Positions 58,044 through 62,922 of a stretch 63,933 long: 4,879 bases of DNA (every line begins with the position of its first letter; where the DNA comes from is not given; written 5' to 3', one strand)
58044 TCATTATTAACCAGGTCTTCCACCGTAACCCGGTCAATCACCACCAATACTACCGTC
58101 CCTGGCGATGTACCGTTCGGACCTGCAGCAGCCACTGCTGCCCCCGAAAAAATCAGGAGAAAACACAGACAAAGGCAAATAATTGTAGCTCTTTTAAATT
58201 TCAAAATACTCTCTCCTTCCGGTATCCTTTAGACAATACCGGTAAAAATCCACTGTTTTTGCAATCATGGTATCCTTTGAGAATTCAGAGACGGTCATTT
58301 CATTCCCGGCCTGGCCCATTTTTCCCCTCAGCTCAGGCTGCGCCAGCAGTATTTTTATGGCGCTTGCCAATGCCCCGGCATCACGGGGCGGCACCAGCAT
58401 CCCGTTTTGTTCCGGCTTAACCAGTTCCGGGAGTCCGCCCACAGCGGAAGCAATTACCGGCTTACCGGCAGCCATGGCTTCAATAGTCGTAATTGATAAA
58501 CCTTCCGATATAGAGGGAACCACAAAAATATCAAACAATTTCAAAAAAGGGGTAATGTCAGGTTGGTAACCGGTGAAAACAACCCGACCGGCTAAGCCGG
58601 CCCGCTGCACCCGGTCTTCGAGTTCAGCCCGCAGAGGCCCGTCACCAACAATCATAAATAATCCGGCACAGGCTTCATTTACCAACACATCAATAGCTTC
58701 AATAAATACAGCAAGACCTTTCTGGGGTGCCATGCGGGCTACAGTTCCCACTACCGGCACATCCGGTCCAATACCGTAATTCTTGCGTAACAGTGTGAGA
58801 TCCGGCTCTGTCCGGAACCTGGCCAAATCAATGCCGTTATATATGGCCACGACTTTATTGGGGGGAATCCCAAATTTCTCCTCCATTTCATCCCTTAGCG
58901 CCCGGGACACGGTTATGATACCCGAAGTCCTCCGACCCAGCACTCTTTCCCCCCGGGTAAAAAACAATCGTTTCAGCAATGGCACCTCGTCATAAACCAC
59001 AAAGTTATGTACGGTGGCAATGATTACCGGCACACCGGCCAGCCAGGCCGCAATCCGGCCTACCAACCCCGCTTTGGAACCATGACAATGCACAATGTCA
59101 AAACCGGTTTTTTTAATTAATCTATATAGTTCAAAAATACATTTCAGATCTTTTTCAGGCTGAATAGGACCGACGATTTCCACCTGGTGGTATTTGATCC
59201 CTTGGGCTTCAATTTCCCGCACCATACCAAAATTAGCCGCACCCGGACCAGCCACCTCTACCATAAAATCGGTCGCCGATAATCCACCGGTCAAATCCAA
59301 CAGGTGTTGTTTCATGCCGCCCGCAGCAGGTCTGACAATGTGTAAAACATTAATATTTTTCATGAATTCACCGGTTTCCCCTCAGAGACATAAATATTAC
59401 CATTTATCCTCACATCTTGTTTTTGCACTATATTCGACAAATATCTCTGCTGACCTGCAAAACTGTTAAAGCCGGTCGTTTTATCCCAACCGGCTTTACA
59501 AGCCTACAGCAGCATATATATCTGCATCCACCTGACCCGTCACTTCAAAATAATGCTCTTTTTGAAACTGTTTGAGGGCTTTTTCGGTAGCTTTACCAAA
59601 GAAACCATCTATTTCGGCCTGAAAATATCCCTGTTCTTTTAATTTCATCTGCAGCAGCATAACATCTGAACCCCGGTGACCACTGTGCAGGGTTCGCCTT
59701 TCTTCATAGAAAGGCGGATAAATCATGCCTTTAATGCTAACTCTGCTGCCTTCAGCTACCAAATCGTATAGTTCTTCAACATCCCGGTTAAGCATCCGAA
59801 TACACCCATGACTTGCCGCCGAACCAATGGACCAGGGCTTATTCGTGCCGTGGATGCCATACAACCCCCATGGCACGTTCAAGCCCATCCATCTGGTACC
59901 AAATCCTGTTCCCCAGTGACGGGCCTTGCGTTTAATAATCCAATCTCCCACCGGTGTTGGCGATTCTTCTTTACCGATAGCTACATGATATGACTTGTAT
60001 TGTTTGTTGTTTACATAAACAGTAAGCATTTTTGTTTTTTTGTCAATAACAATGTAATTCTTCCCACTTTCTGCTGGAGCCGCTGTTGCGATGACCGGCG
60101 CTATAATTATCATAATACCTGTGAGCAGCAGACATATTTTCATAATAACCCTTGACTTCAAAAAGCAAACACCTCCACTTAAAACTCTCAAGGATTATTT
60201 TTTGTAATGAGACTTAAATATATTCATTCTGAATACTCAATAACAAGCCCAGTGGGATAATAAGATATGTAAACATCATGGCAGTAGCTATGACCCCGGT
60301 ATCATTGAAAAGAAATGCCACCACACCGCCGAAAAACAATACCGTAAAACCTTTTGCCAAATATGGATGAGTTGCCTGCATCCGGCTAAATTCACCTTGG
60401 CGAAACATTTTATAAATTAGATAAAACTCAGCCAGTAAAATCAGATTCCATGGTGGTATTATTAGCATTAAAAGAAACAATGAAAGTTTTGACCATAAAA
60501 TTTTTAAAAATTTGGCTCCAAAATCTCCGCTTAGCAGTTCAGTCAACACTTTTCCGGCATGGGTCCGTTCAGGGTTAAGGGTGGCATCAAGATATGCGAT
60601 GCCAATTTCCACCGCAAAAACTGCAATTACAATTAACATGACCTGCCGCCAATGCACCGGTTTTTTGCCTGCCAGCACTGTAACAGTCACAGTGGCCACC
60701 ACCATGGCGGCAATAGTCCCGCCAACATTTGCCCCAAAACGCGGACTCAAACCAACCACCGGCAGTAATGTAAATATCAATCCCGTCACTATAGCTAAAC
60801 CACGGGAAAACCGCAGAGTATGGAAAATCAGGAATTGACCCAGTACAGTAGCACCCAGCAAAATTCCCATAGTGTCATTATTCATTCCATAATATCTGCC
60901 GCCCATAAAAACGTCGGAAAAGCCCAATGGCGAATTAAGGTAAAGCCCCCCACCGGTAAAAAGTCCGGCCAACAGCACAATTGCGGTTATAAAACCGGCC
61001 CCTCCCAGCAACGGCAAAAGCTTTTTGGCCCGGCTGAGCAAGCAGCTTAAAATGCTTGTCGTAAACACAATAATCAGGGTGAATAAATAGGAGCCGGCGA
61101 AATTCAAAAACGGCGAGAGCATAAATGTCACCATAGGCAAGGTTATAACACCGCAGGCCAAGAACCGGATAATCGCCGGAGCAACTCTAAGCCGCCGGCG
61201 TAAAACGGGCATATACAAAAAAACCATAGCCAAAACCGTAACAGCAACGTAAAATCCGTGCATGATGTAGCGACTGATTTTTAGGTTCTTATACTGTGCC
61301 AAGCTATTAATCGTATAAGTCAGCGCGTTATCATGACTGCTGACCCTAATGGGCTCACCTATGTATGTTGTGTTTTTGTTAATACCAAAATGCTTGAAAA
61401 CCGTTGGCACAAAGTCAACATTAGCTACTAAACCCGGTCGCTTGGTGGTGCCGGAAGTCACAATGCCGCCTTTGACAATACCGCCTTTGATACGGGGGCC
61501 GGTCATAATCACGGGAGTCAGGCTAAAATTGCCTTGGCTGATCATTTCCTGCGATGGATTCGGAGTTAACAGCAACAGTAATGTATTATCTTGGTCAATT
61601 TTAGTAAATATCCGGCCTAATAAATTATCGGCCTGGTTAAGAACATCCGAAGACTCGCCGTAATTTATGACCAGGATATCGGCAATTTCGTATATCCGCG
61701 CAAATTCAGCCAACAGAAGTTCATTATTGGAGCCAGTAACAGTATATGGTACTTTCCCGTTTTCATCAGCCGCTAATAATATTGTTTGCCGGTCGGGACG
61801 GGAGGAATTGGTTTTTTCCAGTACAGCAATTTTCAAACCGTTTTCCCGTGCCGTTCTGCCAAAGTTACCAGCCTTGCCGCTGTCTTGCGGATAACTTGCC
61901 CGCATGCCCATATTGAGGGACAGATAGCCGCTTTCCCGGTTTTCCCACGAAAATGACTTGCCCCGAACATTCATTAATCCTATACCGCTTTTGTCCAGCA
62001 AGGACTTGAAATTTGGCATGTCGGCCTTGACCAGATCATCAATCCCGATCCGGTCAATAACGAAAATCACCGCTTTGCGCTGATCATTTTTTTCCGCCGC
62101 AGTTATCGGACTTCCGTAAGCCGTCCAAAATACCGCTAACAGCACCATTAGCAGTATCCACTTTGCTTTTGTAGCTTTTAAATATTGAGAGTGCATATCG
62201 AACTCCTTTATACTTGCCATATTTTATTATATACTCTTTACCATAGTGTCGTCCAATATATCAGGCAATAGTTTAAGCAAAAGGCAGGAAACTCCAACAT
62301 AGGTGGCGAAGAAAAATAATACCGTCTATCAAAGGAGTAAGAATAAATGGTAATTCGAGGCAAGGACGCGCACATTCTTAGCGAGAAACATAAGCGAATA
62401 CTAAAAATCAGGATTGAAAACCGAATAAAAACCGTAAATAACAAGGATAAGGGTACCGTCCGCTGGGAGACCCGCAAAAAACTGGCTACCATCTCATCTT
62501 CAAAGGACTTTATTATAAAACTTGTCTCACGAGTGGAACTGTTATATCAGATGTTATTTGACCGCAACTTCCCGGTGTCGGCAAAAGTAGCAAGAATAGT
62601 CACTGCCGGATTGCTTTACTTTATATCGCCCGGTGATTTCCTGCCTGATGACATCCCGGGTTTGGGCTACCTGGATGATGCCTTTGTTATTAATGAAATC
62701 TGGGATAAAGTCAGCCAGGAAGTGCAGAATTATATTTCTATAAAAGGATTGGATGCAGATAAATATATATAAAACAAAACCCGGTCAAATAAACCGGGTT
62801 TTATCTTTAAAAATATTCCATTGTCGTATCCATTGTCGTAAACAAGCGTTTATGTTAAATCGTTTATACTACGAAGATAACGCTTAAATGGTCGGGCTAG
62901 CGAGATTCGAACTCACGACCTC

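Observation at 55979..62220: Uncharacterised envelope system: two paralogous 'ectodomain-first' phosphodiesterase-like polytopic proteins bracketing a GT4 glycosyltransferase and an L,D-transpeptidase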

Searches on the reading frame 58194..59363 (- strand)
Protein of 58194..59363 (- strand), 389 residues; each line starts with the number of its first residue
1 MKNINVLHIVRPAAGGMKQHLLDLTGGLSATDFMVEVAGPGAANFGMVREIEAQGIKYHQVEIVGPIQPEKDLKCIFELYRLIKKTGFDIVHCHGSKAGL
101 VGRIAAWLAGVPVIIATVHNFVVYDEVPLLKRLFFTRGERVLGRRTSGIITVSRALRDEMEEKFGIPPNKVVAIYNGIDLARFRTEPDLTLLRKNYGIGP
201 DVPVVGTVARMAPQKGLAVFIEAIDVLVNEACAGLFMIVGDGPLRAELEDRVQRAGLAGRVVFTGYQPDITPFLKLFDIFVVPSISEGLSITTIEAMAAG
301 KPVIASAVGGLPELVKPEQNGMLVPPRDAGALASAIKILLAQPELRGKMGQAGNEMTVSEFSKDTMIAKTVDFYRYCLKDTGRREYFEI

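Call 3: search_protein_families(library=pfam, proteins=[window:58194-59363:-], max_evalue=1)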
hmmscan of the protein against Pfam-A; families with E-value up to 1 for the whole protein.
window:58194-59363:- (389 aa): 7 families
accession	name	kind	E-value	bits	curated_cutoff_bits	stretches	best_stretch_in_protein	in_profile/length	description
PF00534.26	Glycos_transf_1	-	1.2e-39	136.1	26.4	1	193-355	6-171/172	Glycosyl transferases group 1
PF13692.12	Glyco_trans_1_4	-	3.2e-39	134.9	27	1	203-341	2-141/142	Glycosyl transferases group 1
PF13439.12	Glyco_transf_4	-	1.5e-29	103.7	28.5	1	15-182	2-170/170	Glycosyltransferase Family 4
PF13579.12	Glyco_trans_4_4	-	2e-27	96.9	29.7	1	15-177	1-158/158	Glycosyl transferase 4-like domain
PF13477.12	Glyco_trans_4_2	-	3.2e-11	44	23.4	1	20-130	12-118/139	Glycosyl transferase 4-like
PF20706.3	GT4-conflict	-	4.9e-09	36.1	26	1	136-318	137-323/385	Family 4 Glycosyltransferase in conflict systems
PF13524.12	Glyco_trans_1_2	-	2.3e-07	31.3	25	1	287-365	61-137/144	Glycosyl transferase-like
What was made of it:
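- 58194..59363 (-): Cytoplasmic GT4 (retaining) glycosyltransferase. Its 3' end overlaps the par1 start by 11 nt. Pfam Glycos_transf_1 1.2e-39 and Glyco_transf_4 1.5e-29 (call 3).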

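Call 4: search_protein_families(library=ncbifam, proteins=[window:58194-59363:-], max_evalue=1)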
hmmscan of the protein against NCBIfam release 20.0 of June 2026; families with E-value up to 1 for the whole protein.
window:58194-59363:- (389 aa): 53 families (the best 25 are shown)
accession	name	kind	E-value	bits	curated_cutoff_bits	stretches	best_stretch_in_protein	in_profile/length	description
TIGR03088.1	stp2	hypoth_equivalog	9.5e-63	212.5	409.05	1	6-376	4-372/374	TIGR03088 family PEP-CTERM/XrtA system glycosyltransferase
TIGR02149.1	glgA_Coryne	subfamily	7.2e-42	143.9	302.4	1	87-376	83-389/391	glycogen synthase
TIGR03999.1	thiol_BshA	equivalog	1.9e-35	122.5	273.7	1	143-377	142-373/375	N-acetyl-alpha-D-glucosaminyl L-malate synthase BshA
NF041876.1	EPS_EpsE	equivalog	1.9e-33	116.3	400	1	143-365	159-384/389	exopolysaccharide biosynthesis GT4 family glycosyltransferase EpsE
TIGR04063.1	stp3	hypoth_equivalog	2.4e-29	102.4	442.05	1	139-374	151-392/397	TIGR04063 family PEP-CTERM/XrtA system glycosyltransferase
TIGR03449.1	mycothiol_MshA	equivalog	1.1e-27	96.9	462.5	1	84-377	99-403/406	D-inositol-3-phosphate glycosyltransferase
NF047684.1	TeichurnBiosyTuaC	equivalog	2.2e-25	89.4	550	1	144-374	163-386/391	teichuronic acid biosynthesis protein TuaC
TIGR04047.1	MSMEG_0565_glyc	hypoth_equivalog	3.6e-24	85.5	259.85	1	19-375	16-372/373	MSMEG_0565 family glycosyltransferase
NF011726.0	PRK15179.1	equivalog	8e-24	83.9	733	1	78-374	391-691/694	Vi polysaccharide biosynthesis protein TviE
TIGR04157.1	glyco_rSAM_CFB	subfamily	2.2e-23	82.9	400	1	142-362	166-394/406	TIGR04157 family glycosyltransferase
NF038295.1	EPS_HpsP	equivalog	3.1e-22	79.1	550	1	86-375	91-385/388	hormogonium polysaccharide biosynthesis glycosyltransferase HpsP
TIGR04005.1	wcaL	equivalog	3.8e-22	78.7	537.6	1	115-339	146-367/406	colanic acid biosynthesis glycosyltransferase WcaL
NF038298.1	EPS_HpsO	equivalog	2.8e-21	75.7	575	1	144-375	145-385/388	hormogonium polysaccharide biosynthesis glycosyltransferase HpsO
NF007640.0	PRK10307.1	subfamily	4.1e-21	75.4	276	1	135-370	161-400/411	WcaI family glycosyltransferase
NF050063.1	ProtGlycPglJ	equivalog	7.8e-18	64.8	500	1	140-373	139-362/363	N-acetylgalactosamine-N,N'-diacetylbacillosaminyl-diphospho-undecaprenol 4-alpha-N-acetylgalactosaminyltransferase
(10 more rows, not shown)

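Call 40: search_solved_structures(query=window:58194-59363:-, max_evalue=0.00001)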
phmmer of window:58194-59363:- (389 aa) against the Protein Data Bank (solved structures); distinct sequences matched with E-value up to 0.00001: 66 (the best 60 are shown).
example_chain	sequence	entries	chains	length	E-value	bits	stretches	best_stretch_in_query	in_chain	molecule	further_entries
2jjm_A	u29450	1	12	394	2.6e-26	96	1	68-380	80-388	GLYCOSYL TRANSFERASE, GROUP 1 FAMILY PROTEIN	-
3mbo_A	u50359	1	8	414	3e-26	95.8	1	68-380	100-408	Glycosyltransferase, group 1 family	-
8dvz_A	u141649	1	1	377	1.5e-25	93.5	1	78-376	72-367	N, N'-diacetylbacillosaminyl-diphospho-undecaprenol alpha-1,3-N-acetylgalactosaminyltransf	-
8dqd_A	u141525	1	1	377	1.1e-24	90.8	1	78-376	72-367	N, N'-diacetylbacillosaminyl-diphospho-undecaprenol alpha-1,3-N-acetylgalactosaminyltransf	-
6tvp_A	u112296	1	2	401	2e-24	89.9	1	88-375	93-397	Alpha-maltose-1-phosphate synthase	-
8dvw_A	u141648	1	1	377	3.6e-24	89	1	78-376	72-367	N, N'-diacetylbacillosaminyl-diphospho-undecaprenol alpha-1,3-N-acetylgalactosaminyltransf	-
6kih_A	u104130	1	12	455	2.9e-23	86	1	194-376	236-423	Tll1590 protein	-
5d00_A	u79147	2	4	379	4.3e-23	85.5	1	56-374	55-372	N-acetyl-alpha-D-glucosaminyl L-malate synthase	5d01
4xso_B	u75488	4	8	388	9.9e-23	84.3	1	87-344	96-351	Alr3699 protein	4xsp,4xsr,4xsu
6d9t_A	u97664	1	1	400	3.3e-20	76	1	57-349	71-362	Glycosyl transferase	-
6n1x_A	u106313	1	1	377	3.3e-20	76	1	57-349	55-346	Glycosyltransferase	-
3c4q_A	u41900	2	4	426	5.7e-18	68.6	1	84-355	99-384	Predicted glycosyltransferases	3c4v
5i45_A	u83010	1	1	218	6e-18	68.5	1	205-362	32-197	Glycosyl transferases group 1 family protein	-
3c48_A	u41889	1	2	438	6.2e-18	68.5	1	84-355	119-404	Predicted glycosyltransferases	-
3oka_A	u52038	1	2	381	2.4e-17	66.6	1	108-366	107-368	GDP-mannose-dependent alpha-(1-6)-phosphatidylinositol monomannoside mannosyltransferase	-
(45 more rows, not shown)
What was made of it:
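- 58194..59363 (-): The nearest solved structures are BshA (3e-26) and PglA (1.5e-25) (call 40).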

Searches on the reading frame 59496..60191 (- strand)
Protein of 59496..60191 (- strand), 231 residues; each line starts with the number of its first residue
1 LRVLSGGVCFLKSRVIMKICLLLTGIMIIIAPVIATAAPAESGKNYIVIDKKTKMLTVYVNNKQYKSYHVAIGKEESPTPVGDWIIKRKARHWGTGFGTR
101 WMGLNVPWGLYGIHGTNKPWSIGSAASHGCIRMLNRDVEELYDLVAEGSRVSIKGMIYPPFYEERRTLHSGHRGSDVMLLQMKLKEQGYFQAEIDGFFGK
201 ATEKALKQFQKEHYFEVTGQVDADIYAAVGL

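Call 3: search_protein_families(library=pfam, proteins=[window:59496-60191:-], max_evalue=1)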
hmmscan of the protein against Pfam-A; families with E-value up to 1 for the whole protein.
window:59496-60191:- (231 aa): 6 families
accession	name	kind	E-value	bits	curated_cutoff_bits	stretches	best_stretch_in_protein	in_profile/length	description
PF03734.19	YkuD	-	1.3e-23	84.7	23.4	1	45-153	2-146/146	L,D-transpeptidase catalytic domain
PF01471.23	PG_binding_1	-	9.1e-15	55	23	1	173-228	1-56/57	Putative peptidoglycan binding domain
PF08823.16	PG_binding_2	-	0.004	17.8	21.1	1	180-216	21-57/74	Putative peptidoglycan binding domain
PF01336.31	tRNA_anti-codon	-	0.034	14.5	27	0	197-223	33-59/75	OB-fold nucleic acid binding domain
PF00337.29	Gal-bind_lectin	-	0.16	11.9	22.1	0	47-72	86-111/132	Galactoside-binding lectin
PF17267.7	DUF5333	-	0.22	12.2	27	1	177-221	40-84/110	Family of unknown function (DUF5333)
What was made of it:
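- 59496..60191 (-): L,D-transpeptidase with a signal/anchor segment, a YkuD catalytic domain and a C-terminal PG_binding_1 domain. An alternative start is the ATG at 60143. Pfam YkuD 1.3e-23 and PG_binding_1 9e-15 (call 3).
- On YkuD L,D-transpeptidases (59496..60191): Pfam YkuD at 84.7 bits against a cut-off of 23.4, plus PG_binding_1 (call 3).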

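Call 4: search_protein_families(library=ncbifam, proteins=[window:59496-60191:-], max_evalue=1)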
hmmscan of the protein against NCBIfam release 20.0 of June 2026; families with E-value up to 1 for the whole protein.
window:59496-60191:- (231 aa): 13 families
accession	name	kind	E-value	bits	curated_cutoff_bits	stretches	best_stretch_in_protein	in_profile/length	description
TIGR02869.1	spore_SleB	equivalog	3.7e-14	53.1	236.5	1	165-230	4-69/201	spore cortex-lytic enzyme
NF004786.0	PRK06132.1-3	equivalog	6.5e-14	51.5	329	2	21-154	6-139/418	hypothetical protein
TIGR03979.1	His_Ser_Rich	equivalog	8.7e-10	38.9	121.65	1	167-231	124-188/190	His-Xaa-Ser repeat protein HxsA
NF040925.1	LD_carbox_ElsL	exception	4.4e-09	36.3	270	1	80-153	84-158/164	cell wall-recycling L,D-carboxypeptidase ElsL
NF007563.0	PRK10190.1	equivalog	1.2e-08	34.5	517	1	110-153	187-230/310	L,D-transpeptidase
NF007612.0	PRK10260.1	equivalog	7e-08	31.9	583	1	110-152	190-232/306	L,D-transpeptidase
NF009120.0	PRK12472.1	subfamily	7.1e-08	31.7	369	1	34-153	42-162/508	hypothetical protein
NF047955.1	TransPepLdtE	equivalog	9.6e-08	31.6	480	1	103-153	182-232/322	L,D-transpeptidase LdtE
NF052377.1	lmo1851_S41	exception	5.7e-07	28.6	725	1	160-224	376-440/468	lmo1851 family serine protease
NF052336.1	PdgHdaseHSB100310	equivalog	0.00037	20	500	1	170-224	187-241/316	peptidoglycan hydrolase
NF052335.1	PdgHdaseHSB129560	equivalog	0.00046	19.6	500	1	170-226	202-325/330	peptidoglycan hydrolase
NF004785.0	PRK06132.1-2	subfamily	0.011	14.9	169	1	42-151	60-169/353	hypothetical protein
NF001968.0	PRK00750.1-2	equivalog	0.1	11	648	1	25-113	168-257/528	lysine--tRNA ligase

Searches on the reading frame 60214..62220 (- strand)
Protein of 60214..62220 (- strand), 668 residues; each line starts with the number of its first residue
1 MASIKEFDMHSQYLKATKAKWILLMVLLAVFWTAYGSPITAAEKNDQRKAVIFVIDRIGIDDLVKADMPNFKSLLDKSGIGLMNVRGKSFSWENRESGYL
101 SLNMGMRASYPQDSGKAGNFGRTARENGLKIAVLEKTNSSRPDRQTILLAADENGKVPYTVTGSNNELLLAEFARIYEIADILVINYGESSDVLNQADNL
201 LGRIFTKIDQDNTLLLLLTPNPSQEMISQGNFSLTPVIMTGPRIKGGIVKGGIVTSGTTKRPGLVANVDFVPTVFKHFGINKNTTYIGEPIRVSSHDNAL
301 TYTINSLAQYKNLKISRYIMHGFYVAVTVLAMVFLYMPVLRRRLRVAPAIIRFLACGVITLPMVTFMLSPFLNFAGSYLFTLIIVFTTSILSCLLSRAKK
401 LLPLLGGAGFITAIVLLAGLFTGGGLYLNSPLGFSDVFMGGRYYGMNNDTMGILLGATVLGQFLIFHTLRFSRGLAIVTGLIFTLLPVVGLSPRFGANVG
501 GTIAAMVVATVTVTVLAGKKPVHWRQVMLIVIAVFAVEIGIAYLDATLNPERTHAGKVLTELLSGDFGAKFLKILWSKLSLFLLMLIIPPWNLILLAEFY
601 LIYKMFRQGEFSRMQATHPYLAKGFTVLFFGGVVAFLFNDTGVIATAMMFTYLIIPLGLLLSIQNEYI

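Call 3: search_protein_families(library=pfam, proteins=[window:60214-62220:-], max_evalue=1)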
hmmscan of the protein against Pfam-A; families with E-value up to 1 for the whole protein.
window:60214-62220:- (668 aa): 1 family
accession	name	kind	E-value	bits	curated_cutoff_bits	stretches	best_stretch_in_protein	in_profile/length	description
PF07394.17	DUF1501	-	0.32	10.5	27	1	237-301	320-387/390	Protein of unknown function (DUF1501)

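Call 4: search_protein_families(library=ncbifam, proteins=[window:60214-62220:-], max_evalue=1)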
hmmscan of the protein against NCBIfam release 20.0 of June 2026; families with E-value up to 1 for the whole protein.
window:60214-62220:- (668 aa): 0 families

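Call 7: search_solved_structures(query=window:60214-62220:-, max_evalue=10, show_alignments=2)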
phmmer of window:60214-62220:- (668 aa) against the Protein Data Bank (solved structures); distinct sequences matched with E-value up to 10: 5.
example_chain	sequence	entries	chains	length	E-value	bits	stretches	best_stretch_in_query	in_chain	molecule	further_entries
5m3y_A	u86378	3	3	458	0.13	13.8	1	430-470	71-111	Angiotensinogen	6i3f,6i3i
5m3x_A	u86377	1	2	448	0.13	13.8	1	430-470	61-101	Angiotensinogen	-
2x0b_B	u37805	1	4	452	0.14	13.7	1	430-470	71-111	ANGIOTENSINOGEN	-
2wxw_A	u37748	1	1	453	0.16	13.5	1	431-470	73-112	ANGIOTENSINOGEN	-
8adn_A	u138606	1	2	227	1.4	10.4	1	151-190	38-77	Proteasome subunit alpha type-2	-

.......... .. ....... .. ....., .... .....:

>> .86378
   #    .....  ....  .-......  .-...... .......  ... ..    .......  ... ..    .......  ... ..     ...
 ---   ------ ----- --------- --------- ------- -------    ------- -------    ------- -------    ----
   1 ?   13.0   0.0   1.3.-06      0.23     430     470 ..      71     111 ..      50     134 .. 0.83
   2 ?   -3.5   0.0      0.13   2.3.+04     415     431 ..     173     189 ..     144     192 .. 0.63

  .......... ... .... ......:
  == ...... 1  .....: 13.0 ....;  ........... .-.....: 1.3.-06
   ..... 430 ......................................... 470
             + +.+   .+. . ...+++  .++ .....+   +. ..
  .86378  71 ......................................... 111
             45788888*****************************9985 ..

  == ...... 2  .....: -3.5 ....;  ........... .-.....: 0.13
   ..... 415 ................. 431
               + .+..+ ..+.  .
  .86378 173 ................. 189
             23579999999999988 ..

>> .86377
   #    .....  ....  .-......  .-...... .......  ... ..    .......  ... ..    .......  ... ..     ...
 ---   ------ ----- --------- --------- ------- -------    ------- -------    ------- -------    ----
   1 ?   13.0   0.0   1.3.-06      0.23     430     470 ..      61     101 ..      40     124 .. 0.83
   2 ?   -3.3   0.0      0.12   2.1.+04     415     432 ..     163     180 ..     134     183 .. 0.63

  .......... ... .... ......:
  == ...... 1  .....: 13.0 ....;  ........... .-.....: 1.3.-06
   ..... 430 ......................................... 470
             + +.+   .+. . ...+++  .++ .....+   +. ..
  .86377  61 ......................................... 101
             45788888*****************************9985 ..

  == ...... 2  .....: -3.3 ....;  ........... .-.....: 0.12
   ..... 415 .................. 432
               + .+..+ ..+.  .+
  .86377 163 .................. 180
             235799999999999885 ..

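Call 86: find_related_loci(query=A4, collection=metagenome_contigs, flank=6000)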
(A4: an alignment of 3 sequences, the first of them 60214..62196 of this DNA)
Query A4 (660 aa) in metagenome_contigs; peptide patterns used: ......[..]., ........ (x = any residue, [..] = any of these).
287 stretches matched a pattern; 5 encode a relative of the query (tblastn E <= 1e-3); 5 distinct loci.
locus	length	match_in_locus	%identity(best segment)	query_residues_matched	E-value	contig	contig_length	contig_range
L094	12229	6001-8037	35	16-653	9e-116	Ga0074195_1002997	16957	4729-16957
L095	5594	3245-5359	34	16-653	4e-112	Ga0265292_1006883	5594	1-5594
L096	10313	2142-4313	32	11-658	2e-108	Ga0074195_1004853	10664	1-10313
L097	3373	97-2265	33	3-654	7e-110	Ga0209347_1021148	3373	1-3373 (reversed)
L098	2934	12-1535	39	141-654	4e-104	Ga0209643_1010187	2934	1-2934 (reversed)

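Call 90: search_protein_families(library=pfam, proteins=[L096:5529-6485:+, L094:9180-10136:+, L094:10165-11439:+, L094:11447-11917:+], max_evalue=0.001)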
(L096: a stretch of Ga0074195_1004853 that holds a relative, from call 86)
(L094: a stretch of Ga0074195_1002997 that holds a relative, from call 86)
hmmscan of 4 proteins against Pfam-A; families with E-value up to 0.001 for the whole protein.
L096:5529-6485:+ (318 aa): 1 family
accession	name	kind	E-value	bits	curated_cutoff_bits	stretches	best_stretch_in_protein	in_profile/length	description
PF01544.23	CorA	-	8.1e-75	252.3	27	1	27-313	3-291/292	CorA-like Mg2+ transporter protein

L094:9180-10136:+ (318 aa): 1 family
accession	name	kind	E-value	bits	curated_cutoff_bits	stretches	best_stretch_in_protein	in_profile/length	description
PF01544.23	CorA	-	3.7e-76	256.7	27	1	27-314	3-292/292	CorA-like Mg2+ transporter protein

L094:10165-11439:+ (424 aa): 1 family
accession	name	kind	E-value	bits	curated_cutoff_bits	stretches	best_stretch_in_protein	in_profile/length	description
PF00202.27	Aminotran_3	-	8.8e-114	380.8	30.5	1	43-413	15-403/403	Aminotransferase class-III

L094:11447-11917:+ (156 aa): 4 families
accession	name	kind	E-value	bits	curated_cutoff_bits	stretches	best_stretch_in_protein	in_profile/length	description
PF03364.25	Polyketide_cyc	-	3.9e-20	72.8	23.4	1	26-144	7-125/126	Polyketide cyclase / dehydrase and lipid transport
PF10604.15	Polyketide_cyc2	-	3e-15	57.2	27.4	1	23-153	13-142/142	Polyketide cyclase / dehydrase and lipid transport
PF10698.15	DUF2505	-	8.8e-05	23.1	26.9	1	47-138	49-144/158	Protein of unknown function (DUF2505)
PF00407.25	Bet_v_1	-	0.00011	22.6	22.4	1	22-96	14-93/151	Pathogenesis-related protein Bet v 1 family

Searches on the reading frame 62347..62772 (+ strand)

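Call 75: search_protein_families(library=pfam, proteins=[window:62347-62772:+], max_evalue=0.01)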
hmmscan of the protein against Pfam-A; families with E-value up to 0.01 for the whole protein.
window:62347-62772:+ (141 aa): 1 family
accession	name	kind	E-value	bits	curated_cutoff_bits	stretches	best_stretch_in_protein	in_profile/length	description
PF06803.17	DUF1232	-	5e-11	42.6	23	1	85-115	5-35/37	Protein of unknown function (DUF1232)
